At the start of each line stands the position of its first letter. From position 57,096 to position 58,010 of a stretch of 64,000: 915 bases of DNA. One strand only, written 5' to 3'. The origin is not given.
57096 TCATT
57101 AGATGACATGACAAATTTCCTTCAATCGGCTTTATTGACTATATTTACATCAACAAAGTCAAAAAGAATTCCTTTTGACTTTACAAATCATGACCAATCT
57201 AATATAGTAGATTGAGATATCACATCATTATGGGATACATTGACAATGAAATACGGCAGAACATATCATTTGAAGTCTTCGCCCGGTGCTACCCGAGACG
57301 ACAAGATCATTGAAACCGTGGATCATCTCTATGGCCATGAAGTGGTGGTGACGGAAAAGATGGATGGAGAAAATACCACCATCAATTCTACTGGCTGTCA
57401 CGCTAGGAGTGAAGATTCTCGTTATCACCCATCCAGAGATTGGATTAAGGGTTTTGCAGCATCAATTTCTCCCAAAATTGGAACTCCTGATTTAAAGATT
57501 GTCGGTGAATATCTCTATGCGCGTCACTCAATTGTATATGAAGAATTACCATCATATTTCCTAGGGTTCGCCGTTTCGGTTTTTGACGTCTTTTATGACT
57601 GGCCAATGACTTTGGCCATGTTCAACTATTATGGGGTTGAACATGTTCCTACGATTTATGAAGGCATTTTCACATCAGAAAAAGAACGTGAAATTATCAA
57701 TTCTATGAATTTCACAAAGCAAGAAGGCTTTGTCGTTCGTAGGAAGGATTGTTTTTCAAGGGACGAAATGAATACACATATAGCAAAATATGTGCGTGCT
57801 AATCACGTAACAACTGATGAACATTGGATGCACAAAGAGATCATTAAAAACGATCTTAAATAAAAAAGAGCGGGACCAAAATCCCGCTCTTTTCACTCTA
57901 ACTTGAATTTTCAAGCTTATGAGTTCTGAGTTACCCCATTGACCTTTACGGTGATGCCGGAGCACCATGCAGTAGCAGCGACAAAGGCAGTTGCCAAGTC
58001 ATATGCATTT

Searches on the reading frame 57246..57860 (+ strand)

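Call 102: search_protein_families(library=pfam, proteins=[window:57246-57860:+], max_evalue=0.001)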
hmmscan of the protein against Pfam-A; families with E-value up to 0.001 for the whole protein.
window:57246-57860:+ (205 aa): 1 family
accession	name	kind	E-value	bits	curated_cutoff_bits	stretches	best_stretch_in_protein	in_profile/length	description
PF09414.15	RNA_ligase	-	6e-27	95.3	27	1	32-183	2-171/171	RNA ligase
